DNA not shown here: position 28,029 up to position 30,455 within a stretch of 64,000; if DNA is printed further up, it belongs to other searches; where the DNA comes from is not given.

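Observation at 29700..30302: Fourteen in-frame 42-bp tandem repeats, with a nested 126-bp duplication, encode a 14-residue-periodic coiled-coil tail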

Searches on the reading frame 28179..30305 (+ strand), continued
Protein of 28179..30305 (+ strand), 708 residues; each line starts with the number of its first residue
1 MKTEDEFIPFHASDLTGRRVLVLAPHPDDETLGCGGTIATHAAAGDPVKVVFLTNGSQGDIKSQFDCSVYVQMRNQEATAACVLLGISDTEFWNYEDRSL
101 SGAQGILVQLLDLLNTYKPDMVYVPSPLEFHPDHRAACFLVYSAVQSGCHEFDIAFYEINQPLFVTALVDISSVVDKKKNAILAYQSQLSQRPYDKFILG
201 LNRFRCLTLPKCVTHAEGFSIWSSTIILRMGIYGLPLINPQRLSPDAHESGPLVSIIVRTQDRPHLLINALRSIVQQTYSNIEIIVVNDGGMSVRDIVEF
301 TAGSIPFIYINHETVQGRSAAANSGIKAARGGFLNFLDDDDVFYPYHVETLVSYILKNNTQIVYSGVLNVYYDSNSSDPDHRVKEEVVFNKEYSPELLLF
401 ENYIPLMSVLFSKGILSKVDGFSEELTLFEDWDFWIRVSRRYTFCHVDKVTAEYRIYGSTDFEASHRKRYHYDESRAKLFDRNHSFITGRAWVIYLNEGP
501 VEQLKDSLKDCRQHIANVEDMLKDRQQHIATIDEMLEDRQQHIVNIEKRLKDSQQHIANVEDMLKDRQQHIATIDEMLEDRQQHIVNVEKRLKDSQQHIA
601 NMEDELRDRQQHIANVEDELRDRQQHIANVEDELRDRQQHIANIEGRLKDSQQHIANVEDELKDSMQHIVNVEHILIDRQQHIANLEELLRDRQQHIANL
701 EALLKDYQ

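Call 20: find_encoding_contigs(protein=P0002, flank=10000, max_places=4)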
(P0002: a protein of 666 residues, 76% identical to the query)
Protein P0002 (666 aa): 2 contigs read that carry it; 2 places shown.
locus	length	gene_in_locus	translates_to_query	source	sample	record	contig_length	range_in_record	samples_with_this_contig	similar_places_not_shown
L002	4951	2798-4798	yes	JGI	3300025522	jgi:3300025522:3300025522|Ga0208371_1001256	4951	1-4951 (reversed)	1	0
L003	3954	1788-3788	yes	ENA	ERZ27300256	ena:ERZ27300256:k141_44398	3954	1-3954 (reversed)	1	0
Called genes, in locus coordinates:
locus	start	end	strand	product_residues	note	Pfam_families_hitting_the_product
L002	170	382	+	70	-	-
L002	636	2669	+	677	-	-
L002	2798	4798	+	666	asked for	PF02585:PIG-L, PF00535:Glycos_transf_2, PF10111:Glyco_tranf_2_2, PF13641:Glyco_tranf_2_3 (weak), PF24161:CCDC39 (faint)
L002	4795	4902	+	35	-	-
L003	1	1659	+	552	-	?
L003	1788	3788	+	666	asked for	PF02585:PIG-L, PF00535:Glycos_transf_2, PF10111:Glyco_tranf_2_2, PF13641:Glyco_tranf_2_3 (weak), PF24161:CCDC39 (faint)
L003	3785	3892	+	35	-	-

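Call 28: find_related_loci(query=window:28179-30302:+, collection=genome_contigs, flank=10000)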
Query window:28179-30302:+ (708 aa) in genome_contigs; peptide patterns used: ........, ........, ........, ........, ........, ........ (x = any residue, [..] = any of these).
244 stretches matched a pattern; 202 encode a relative of the query (tblastn E <= 1e-3); the best 80 are kept; 80 distinct loci.
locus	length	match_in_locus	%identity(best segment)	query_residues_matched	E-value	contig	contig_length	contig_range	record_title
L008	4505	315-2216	50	1-648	0e+0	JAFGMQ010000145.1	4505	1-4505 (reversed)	MAG: Deltaproteobacteria bacterium isolate Zod_Metabat.483 k87_5523359, whole genome shotgun sequence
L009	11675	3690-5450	51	1-580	0e+0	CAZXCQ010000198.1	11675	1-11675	MAG TPA_asm: uncultured Desulfobacteraceae bacterium isolate SRP323688_co1_244 genome assembly, contig: NODE_8398_length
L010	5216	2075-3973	48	1-637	0e+0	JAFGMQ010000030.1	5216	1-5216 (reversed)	MAG: Deltaproteobacteria bacterium isolate Zod_Metabat.483 k87_754580, whole genome shotgun sequence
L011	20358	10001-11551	56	1-517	0e+0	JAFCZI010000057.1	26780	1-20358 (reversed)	MAG: Deltaproteobacteria bacterium isolate AB_03_Bin_182 AB_03_Bin_182_scaffold_7703, whole genome shotgun sequence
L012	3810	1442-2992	56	1-517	0e+0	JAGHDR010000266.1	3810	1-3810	MAG: Deltaproteobacteria bacterium isolate AUK313 PB_MBMC_267_c_000000000064, whole genome shotgun sequence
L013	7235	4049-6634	52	3-551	0e+0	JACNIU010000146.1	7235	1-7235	MAG: Desulfobacterales bacterium isolate NIOZ-UU19 NIOZ-UU_NODE_12955_length_7235_cov_5.79958, whole genome shotgun sequ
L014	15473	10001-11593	54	1-530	0e+0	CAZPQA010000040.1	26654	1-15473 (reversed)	MAG TPA_asm: uncultured Desulfobacteraceae bacterium isolate SRP167671_co4_58 genome assembly, contig: NODE_1000_length_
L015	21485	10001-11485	57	1-495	0e+0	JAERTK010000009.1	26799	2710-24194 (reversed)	MAG: Desulfobacteraceae bacterium isolate BH30 c_000000000162, whole genome shotgun sequence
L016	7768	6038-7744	48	1-581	0e+0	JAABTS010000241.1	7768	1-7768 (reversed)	MAG: Desulfobacteraceae bacterium isolate S24.Bin080 Scaffold_235, whole genome shotgun sequence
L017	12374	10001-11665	52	1-549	0e+0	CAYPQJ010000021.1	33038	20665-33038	MAG TPA_asm: uncultured Desulfobacteraceae bacterium isolate binchicken_co51_216 genome assembly, contig: NODE_266_lengt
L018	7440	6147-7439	58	3-433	2e-173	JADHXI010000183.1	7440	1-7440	MAG: Desulfobacteraceae bacterium isolate BS750m-G49 BS-750m-C20145, whole genome shotgun sequence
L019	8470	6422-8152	48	1-580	2e-173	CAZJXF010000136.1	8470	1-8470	MAG TPA_asm: uncultured Desulfatirhabdium sp. isolate binchicken_co135_1 genome assembly, contig: NODE_10007_length_8470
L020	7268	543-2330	47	1-580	7e-167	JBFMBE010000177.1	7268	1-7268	MAG: Thermodesulfobacteriota bacterium isolate MAG156 MAG156_177, whole genome shotgun sequence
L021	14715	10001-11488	50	1-497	7e-160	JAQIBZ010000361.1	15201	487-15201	MAG: Desulfobacteraceae bacterium isolate GH14 k119_280726, whole genome shotgun sequence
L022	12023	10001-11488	49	1-497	2e-156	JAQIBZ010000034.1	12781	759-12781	MAG: Desulfobacteraceae bacterium isolate GH14 k119_227803, whole genome shotgun sequence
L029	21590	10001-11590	35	4-536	6e-92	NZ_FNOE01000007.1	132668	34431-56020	Nitrosomonas oligotropha strain Nm75, whole genome shotgun sequence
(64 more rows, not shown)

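Call 33: search_solved_structures(query=window:28179-30302:+, max_evalue=0.01)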
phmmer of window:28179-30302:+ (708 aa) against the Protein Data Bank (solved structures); distinct sequences matched with E-value up to 0.01: 25.
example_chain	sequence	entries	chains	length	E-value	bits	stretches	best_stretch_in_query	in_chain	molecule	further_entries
9jma_A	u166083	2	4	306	2.6e-21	78.9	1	253-458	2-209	GalNAc(5)-diNAcBac-PP-undecaprenol beta-1,3-glucosyltransferase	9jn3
8bgn_A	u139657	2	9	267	3.1e-18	68.7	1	18-221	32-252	Diacetylchitobiose deacetylase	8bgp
8bgo_A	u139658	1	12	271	3.3e-18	68.6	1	18-221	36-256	Diacetylchitobiose deacetylase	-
1uan_A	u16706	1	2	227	2.7e-16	62.3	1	20-190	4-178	hypothetical protein TT1542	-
3wl4_A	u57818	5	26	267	3.9e-16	61.8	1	17-195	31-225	Uncharacterized protein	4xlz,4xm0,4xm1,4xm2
3we7_A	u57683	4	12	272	6.3e-16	61.1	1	17-221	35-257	Putative uncharacterized protein PH0499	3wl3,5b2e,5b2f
5hea_A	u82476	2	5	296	1.8e-14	56.3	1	249-366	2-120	Putative glycosyltransferase (GalT1)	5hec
2z87_A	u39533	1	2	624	3.3e-13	52.1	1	250-460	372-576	Chondroitin synthase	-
2z86_A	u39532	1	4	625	3.4e-13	52.1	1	250-460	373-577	Chondroitin synthase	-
2ixd_A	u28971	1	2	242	5.1e-11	44.9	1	16-190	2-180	LMBE-RELATED PROTEIN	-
6p2t_A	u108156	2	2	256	4.4e-10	41.8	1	17-189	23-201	N-acetyl-alpha-D-glucosaminyl L-malate deacetylase 1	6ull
8vh7_A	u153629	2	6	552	2.6e-09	39.3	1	245-363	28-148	Heparosan synthase B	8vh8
8viw_A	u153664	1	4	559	2.6e-09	39.2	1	245-363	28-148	Heparosan synthase B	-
3bcv_A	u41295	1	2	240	1.2e-06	30.5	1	252-370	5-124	Putative glycosyltransferase protein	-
6p61_A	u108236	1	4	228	1.6e-06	30.1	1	250-357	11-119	Glycosyltransferase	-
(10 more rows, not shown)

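Call 39: search_protein_families(library=pfam, proteins=[L015:3348-5624:+, L015:5649-6485:+, L015:6624-7388:+, L015:7631-8806:+, L015:8834-9940:+, L015:9974-11758:+, L015:12171-13313:+, L029:4871-5695:+, L029:5682-6959:+, L029:9998-14596:+], max_evalue=0.00001)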
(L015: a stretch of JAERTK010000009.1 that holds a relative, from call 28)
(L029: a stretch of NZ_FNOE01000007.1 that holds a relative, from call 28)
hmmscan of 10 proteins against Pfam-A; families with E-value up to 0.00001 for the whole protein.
L015:3348-5624:+ (759 aa): 3 families
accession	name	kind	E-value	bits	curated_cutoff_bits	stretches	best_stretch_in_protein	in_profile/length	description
PF00263.26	Secretin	-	3.3e-45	154.1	27.5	1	561-732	2-169/169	Bacterial type II and III secretion system protein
PF03958.22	Secretin_N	-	6.4e-30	103.6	28.2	3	301-365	2-65/69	Bacterial type II/III secretion system short domain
PF21305.2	type_II_gspD_N0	-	5.6e-21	74.6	27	1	136-205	1-71/71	GspD-like, N0 domain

L015:5649-6485:+ (279 aa): 1 family
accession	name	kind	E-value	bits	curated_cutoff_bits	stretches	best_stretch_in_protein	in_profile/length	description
PF01061.29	ABC2_membrane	-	1.2e-14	54.8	26.9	1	30-239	2-209/211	ABC-2 type transporter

L015:6624-7388:+ (255 aa): 4 families
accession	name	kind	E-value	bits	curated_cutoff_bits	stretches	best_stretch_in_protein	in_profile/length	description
PF13489.12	Methyltransf_23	-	3.9e-12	46.7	27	1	92-231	20-154/164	Methyltransferase domain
PF08242.18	Methyltransf_12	-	1e-09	39.4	30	1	99-194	1-98/98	Methyltransferase domain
PF13649.12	Methyltransf_25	-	4.4e-09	37.4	27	1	99-192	2-97/97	Methyltransferase domain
PF08241.18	Methyltransf_11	-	6.4e-07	30.4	21.2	1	99-196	1-95/95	Methyltransferase domain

L015:7631-8806:+ (392 aa): 1 family
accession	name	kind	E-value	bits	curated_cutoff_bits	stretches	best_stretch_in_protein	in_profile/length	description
PF00005.33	ABC_tran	-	1.1e-19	71.8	25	1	39-171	1-136/137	ABC transporter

L015:8834-9940:+ (369 aa): 2 families
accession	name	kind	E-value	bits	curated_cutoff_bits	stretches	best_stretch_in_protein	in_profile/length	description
PF00535.33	Glycos_transf_2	-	3.3e-12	47.1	23.3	1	6-128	3-126/168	Glycosyl transferase family 2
PF13641.12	Glyco_tranf_2_3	-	3.3e-11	44.1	27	1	4-228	4-207/230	Glycosyltransferase like family 2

L015:9974-11758:+ (595 aa): 4 families
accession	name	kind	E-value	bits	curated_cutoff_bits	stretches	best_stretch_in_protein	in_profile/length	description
PF02585.22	PIG-L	-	6e-30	104.8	28.2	1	30-151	1-126/129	GlcNAc-PI de-N-acetylase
PF00535.33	Glycos_transf_2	-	6.7e-21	75.4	23.3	1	264-381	1-120/168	Glycosyl transferase family 2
PF10111.15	Glyco_tranf_2_2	-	9.3e-09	35.6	27.3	1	265-465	4-217/276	Glycosyltransferase like family 2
PF13641.12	Glyco_tranf_2_3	-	1.2e-07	32.5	27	1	263-450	3-197/230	Glycosyltransferase like family 2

L015:12171-13313:+ (381 aa): 0 families

L029:4871-5695:+ (275 aa): 1 family
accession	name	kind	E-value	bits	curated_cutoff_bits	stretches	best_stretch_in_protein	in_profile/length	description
PF01061.29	ABC2_membrane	-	7.7e-29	101.2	26.9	1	22-235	3-210/211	ABC-2 type transporter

L029:5682-6959:+ (426 aa): 2 families
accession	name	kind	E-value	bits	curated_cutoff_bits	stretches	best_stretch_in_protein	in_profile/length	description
PF00005.33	ABC_tran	-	8.5e-23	81.9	25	1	55-187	1-136/137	ABC transporter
PF14524.12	Wzt_C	-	3.5e-13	50.2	30.4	1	277-411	3-141/143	Wzt C-terminal domain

L029:9998-14596:+ (1533 aa): 5 families
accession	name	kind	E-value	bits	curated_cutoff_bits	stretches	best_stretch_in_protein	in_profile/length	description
PF05045.17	RgpF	-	1.5e-48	166.2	25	1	662-890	269-501/503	Rhamnan synthesis protein F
PF02585.22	PIG-L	-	1.5e-26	93.8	28.2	1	20-141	1-128/129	GlcNAc-PI de-N-acetylase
PF00535.33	Glycos_transf_2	-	1.1e-14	55.2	23.3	1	255-367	1-117/168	Glycosyl transferase family 2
PF00702.32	Hydrolase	-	8.6e-08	33.2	26.4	1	930-1112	1-185/191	haloacid dehalogenase-like hydrolase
PF10111.15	Glyco_tranf_2_2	-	6.9e-06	26.2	27.3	0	314-439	67-206/276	Glycosyltransferase like family 2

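Call 46: search_protein_families(library=ncbifam, proteins=[window:28179-30302:+], max_evalue=0.001)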
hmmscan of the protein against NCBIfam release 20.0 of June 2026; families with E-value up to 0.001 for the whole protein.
window:28179-30302:+ (708 aa): 37 families (the best 25 are shown)
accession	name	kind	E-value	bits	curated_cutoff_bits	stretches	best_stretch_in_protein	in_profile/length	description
TIGR04001.1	thiol_BshB1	equivalog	4.9e-27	95.1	182.5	1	20-193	4-183/226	bacillithiol biosynthesis deacetylase BshB1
TIGR03965.1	mycofact_glyco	equivalog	7.5e-19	67.9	280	1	244-483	66-307/467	mycofactocin biosynthesis glycosyltransferase MftF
TIGR04000.1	thiol_BshB2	equivalog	4.3e-17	62.5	195.25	1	18-190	1-186/217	bacillithiol biosynthesis deacetylase BshB2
NF007482.0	PRK10073.1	equivalog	4.9e-16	58.6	423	1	250-373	4-128/334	glycosyltransferase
NF050050.1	ProtGlycPglI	equivalog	4.9e-13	49.1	500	1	252-363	2-116/306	GalNAc(5)-diNAcBac-PP-undecaprenol beta-1,3-glucosyltransferase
TIGR02168.1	SMC_prok_B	equivalog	7.1e-13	47.2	567.35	1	505-705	678-878/1181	chromosome segregation protein SMC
NF007453.0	PRK10018.1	equivalog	8.8e-13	48.5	382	1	250-443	4-194/280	colanic acid biosynthesis glycosyltransferase WcaA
TIGR04017.1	WcaA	equivalog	1.1e-12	48.1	495.75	1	251-455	4-206/279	colanic acid biosynthesis glycosyltransferase WcaA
NF047683.1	TeichurnBiosyTuaG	equivalog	1.2e-12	48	400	1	250-368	4-124/252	teichuronic acid biosynthesis protein TuaG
NF041875.1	EPS_EpsD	equivalog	1.9e-12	47.2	370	1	254-441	1-192/325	exopolysaccharide biosynthesis glycosyltransferase EpsD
NF041394.1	GtaseAglG_Halo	equivalog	1.4e-11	44.2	440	1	256-358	7-110/304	glucosyl-dolichyl phosphate glucuronosyltransferase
TIGR02169.1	SMC_prok_A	equivalog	1.7e-11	42.6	729.4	1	501-703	297-499/1165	chromosome segregation protein SMC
TIGR03937.1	PgaC_IcaA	equivalog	1.2e-09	37.6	422.3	1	245-359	38-154/407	poly-beta-1,6-N-acetyl-D-glucosamine synthase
TIGR03445.1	mycothiol_MshB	equivalog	5.2e-08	33.1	224.35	1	23-92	3-79/284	N-acetyl-1-D-myo-inositol-2-amino-2-deoxy-alpha-D-glucopyranoside deacetylase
TIGR04320.1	Surf_Exclu_PgrA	domain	1.5e-07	31.1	70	1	583-705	230-353/360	SEC10/PgrA surface exclusion domain-containing protein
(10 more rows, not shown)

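Call 64: predict_structure(alignment_id=A1)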
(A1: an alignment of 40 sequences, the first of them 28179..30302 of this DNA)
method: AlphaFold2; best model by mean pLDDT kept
length: 708 residues; sequences in the alignment: 40
mean_pLDDT: 80.5   pTM: 0.57
mean pLDDT of the five models: 80.5, 80.5, 79.4, 78.0, 77.0
residues with pLDDT >= 90: 218; 70-90: 373; 50-70: 78; < 50: 39
segments of 3 or more residues with pLDDT < 50: 1-9, 239-249, 579-594
pLDDT, mean of each block of 10 residues (from residue 1): 43 87 93 94 97 86 84 93 97 86 82 95 87 87 84 83 73 96 91 86 83 89 84 59 44 93 87 87 94 86 86 92 96 93 93 93 93 67 83 70 73 93 86 87 91 88 77 78 70 61 67 73 75 78 78 77 72 53 37 52 70 75 77 78 77 75 73 75 83 86 81
secondary structure, 60 per line:
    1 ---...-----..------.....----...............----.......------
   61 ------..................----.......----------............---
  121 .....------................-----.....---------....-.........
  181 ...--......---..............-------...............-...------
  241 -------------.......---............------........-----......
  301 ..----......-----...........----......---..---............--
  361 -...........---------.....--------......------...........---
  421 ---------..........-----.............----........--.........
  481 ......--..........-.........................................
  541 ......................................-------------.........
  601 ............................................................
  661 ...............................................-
elements in order (helices of 4 or more, strands of 3 or more residues): E20-24 H29-43 E48-54 H67-84 E89-95 H106-117 E121-125 H132-147 E153-157 E167-170 H172-183 H186-191 H195-208 E216-223 H224-230 E254-260 H264-275 E282-289 H295-302 E307-312 H318-328 E333-338 H347-358 E362-372 E382-386 H395-400 E407-412 H413-417 H430-439 E445-457 H462-469 H472-486 H489-498 H500-578 H592-707

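Call 66: list_cluster_members(proteins=[window:28179-30302:+, window:56185-58221:-, P0121])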
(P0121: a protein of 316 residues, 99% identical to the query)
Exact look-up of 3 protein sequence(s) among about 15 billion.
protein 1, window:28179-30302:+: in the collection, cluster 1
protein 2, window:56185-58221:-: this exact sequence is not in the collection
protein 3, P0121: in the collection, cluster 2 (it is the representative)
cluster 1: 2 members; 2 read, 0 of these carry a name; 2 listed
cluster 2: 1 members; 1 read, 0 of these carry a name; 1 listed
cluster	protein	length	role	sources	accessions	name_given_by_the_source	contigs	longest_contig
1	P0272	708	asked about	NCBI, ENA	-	-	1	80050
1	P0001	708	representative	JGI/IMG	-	-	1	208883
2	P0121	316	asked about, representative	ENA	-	-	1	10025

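Call 67: find_encoding_contigs(protein=window:28179-30305:+, flank=1000, max_places=5)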
Protein window:28179-30305:+ (708 aa): no gene with exactly this product is on record in the collection.
